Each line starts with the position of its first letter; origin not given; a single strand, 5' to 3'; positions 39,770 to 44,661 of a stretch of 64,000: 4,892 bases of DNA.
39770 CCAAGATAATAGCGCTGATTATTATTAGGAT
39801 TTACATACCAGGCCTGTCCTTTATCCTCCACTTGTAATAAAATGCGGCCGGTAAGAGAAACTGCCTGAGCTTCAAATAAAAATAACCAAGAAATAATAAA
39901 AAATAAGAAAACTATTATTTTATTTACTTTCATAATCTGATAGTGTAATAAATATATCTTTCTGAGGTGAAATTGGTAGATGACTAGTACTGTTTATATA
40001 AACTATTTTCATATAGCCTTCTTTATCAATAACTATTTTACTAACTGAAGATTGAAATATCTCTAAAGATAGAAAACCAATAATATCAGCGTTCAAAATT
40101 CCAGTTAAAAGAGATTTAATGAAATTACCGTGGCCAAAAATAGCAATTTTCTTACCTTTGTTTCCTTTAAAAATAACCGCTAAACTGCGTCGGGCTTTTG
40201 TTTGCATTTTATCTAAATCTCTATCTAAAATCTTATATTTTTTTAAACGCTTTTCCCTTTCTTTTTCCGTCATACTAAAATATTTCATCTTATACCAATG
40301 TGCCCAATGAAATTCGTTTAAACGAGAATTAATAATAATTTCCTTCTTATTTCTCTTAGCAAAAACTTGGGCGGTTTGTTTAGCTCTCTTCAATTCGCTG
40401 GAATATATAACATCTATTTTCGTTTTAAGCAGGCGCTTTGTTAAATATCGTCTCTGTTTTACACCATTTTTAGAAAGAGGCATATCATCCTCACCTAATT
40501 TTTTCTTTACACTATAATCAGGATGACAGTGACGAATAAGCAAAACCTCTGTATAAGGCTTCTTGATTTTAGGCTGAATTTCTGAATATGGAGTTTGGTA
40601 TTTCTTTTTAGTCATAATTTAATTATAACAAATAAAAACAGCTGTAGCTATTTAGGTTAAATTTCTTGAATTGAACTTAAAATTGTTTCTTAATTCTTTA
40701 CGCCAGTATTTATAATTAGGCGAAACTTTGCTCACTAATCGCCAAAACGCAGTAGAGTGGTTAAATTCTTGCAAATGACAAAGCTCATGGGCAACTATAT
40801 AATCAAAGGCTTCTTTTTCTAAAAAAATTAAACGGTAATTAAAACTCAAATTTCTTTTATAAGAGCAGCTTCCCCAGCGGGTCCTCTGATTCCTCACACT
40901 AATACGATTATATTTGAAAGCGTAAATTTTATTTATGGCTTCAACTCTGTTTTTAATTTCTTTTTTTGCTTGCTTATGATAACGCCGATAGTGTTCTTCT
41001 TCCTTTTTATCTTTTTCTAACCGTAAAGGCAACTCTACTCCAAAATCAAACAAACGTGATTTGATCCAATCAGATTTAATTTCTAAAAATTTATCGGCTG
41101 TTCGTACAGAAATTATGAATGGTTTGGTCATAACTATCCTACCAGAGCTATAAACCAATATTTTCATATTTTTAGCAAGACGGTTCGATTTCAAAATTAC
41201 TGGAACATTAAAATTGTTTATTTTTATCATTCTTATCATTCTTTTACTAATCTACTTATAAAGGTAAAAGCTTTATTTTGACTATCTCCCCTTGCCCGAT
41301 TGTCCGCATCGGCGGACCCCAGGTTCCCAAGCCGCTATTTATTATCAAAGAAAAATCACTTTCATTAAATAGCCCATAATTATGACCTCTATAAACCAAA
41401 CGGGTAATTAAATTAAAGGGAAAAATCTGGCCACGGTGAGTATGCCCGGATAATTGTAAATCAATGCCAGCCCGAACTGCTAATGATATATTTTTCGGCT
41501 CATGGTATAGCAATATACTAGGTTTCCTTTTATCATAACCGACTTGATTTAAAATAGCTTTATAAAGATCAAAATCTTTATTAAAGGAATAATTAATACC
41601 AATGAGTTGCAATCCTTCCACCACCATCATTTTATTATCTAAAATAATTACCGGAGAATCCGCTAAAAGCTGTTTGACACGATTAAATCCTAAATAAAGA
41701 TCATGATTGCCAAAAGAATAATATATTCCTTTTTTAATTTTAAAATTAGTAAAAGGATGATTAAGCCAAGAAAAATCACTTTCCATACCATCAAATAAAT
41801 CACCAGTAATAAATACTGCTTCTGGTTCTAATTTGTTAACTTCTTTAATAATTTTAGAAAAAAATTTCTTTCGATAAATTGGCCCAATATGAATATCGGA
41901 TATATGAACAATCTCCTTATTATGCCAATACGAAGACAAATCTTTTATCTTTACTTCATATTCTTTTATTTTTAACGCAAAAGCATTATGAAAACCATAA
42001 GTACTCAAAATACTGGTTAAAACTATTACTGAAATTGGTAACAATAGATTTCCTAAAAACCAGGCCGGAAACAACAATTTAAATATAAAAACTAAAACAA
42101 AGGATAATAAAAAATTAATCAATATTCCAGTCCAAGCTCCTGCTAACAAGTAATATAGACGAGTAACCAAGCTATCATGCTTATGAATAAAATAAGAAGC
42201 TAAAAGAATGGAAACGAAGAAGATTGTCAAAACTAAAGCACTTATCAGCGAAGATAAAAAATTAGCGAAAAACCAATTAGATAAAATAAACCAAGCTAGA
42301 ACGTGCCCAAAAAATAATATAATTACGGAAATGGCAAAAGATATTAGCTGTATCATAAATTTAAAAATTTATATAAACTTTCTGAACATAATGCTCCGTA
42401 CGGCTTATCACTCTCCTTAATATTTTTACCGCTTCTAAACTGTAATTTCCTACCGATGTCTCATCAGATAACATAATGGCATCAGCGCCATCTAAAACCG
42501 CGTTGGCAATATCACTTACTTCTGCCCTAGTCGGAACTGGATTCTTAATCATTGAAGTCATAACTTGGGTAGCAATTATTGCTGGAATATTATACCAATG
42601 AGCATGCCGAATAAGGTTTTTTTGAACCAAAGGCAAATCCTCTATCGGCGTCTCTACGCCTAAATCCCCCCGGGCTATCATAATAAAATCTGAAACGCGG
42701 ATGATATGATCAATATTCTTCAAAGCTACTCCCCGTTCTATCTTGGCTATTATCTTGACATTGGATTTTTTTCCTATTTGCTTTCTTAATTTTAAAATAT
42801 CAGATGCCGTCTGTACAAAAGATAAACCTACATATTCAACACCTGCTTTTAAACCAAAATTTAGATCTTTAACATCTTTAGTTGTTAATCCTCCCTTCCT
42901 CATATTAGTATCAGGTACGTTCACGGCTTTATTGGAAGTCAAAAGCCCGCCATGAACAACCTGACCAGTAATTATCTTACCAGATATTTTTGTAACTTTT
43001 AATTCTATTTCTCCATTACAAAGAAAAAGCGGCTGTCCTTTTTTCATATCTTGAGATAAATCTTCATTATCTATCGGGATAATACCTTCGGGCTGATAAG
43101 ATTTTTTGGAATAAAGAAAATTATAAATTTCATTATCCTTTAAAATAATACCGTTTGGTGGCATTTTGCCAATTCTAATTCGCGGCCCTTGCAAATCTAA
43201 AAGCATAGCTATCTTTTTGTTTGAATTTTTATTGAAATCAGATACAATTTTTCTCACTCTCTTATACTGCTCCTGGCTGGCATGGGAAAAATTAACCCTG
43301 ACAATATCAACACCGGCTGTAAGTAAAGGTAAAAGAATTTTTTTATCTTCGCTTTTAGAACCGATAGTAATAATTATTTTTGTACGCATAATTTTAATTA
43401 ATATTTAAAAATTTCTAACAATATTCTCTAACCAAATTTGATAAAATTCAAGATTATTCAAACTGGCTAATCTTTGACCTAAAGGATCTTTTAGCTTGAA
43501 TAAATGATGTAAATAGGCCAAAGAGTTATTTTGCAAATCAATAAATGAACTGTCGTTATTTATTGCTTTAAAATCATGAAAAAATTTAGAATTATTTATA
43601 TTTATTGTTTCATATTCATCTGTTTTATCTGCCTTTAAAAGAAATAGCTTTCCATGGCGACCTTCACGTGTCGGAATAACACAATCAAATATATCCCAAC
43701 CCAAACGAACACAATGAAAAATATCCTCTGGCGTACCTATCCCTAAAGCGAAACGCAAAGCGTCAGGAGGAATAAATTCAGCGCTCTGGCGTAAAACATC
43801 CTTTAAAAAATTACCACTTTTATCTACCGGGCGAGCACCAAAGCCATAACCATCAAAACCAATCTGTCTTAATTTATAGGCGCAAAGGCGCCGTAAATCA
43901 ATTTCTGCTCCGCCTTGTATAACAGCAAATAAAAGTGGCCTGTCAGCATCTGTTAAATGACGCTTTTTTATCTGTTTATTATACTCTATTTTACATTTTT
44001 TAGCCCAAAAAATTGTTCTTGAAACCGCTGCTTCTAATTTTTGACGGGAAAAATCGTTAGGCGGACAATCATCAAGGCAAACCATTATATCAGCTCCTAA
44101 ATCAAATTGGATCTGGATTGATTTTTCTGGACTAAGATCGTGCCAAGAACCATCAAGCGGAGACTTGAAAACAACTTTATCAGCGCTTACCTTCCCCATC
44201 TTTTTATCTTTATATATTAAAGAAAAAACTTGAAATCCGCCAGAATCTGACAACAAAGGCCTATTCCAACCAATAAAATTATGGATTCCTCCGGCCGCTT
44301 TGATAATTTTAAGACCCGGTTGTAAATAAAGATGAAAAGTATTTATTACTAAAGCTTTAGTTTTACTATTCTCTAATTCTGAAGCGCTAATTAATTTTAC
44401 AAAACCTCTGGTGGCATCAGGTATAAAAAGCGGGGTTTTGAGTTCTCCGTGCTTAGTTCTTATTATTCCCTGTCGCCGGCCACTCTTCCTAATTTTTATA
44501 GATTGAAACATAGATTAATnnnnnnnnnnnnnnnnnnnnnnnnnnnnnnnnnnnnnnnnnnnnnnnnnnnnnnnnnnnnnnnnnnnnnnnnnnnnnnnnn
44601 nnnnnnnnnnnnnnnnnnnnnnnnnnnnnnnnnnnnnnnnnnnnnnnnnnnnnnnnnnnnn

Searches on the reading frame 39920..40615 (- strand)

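Call 5: search_protein_families(library=pfam, proteins=[window:39920-40615:-], max_evalue=0.01)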
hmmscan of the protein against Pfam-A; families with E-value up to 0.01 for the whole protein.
window:39920-40615:- (231 aa): 1 family
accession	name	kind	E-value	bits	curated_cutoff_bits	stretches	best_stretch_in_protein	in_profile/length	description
PF00300.27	His_Phos_1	-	5.9e-32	111.3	21.7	1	24-201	1-186/194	Histidine phosphatase superfamily (branch 1)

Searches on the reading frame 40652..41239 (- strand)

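Call 5: search_protein_families(library=pfam, proteins=[window:40652-41239:-], max_evalue=0.01)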
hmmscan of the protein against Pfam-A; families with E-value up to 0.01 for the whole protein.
window:40652-41239:- (195 aa): 3 families
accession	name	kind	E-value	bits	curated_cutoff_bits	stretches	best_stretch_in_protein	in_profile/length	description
PF01863.23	YgjP-like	-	1.6e-40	139.8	26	1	73-185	94-206/207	YgjP-like, metallopeptidase domain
PF10263.15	SprT-like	-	3.7e-05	24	25.6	1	101-159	7-75/108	SprT-like family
PF08325.16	WLM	-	0.0078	16.8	26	0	139-178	77-116/190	WLM domain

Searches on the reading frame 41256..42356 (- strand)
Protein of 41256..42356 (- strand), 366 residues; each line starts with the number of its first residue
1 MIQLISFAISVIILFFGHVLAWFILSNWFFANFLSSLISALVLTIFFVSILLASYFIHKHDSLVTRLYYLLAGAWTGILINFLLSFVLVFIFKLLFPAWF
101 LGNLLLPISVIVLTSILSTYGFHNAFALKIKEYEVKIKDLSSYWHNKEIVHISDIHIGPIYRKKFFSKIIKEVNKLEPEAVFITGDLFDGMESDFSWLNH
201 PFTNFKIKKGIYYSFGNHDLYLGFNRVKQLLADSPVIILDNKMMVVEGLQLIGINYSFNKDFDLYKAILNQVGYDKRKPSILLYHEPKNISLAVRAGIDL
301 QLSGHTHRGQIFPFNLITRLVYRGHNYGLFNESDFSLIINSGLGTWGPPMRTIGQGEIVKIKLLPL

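Call 5: search_protein_families(library=pfam, proteins=[window:41256-42356:-], max_evalue=0.01)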
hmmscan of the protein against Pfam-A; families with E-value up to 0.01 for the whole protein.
window:41256-42356:- (366 aa): 2 families
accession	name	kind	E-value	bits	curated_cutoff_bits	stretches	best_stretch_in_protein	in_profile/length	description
PF00149.33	Metallophos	-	6e-13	50.1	21.5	1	149-308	3-190/191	Calcineurin-like phosphoesterase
PF12850.12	Metallophos_2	-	0.00022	21.7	27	1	149-311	3-121/154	Calcineurin-like phosphoesterase superfamily domain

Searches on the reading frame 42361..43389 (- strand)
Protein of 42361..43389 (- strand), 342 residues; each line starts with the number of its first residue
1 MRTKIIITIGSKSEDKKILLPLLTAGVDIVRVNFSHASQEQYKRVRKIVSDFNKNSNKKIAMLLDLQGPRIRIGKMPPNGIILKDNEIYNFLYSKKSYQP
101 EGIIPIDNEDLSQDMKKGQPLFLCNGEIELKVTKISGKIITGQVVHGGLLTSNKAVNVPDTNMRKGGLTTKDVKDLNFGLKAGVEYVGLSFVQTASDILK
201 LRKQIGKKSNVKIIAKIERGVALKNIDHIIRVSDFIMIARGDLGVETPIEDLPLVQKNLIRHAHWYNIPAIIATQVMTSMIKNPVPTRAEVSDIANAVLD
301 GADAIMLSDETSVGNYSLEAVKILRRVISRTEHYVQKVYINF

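Call 5: search_protein_families(library=pfam, proteins=[window:42361-43389:-], max_evalue=0.01)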
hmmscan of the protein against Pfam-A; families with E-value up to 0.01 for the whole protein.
window:42361-43389:- (342 aa): 3 families
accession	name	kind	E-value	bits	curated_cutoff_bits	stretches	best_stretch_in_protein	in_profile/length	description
PF00224.27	PK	-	3e-92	309.7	30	1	2-321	3-328/328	Pyruvate kinase, barrel domain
PF03328.21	HpcH_HpaI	-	0.00052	19.8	25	1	170-241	71-150/221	HpcH/HpaI aldolase/citrate lyase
PF00682.25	HMGL-like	-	0.006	16.4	29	0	11-62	21-69/260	HMGL-like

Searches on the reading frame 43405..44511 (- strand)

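Call 5: search_protein_families(library=pfam, proteins=[window:43405-44511:-], max_evalue=0.01)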
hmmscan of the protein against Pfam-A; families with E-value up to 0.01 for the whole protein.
window:43405-44511:- (368 aa): 1 family
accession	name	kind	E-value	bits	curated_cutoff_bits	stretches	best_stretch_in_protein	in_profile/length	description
PF01702.25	TGT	-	1.2e-95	321.1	26.3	1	12-364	3-335/357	Queuine tRNA-ribosyltransferase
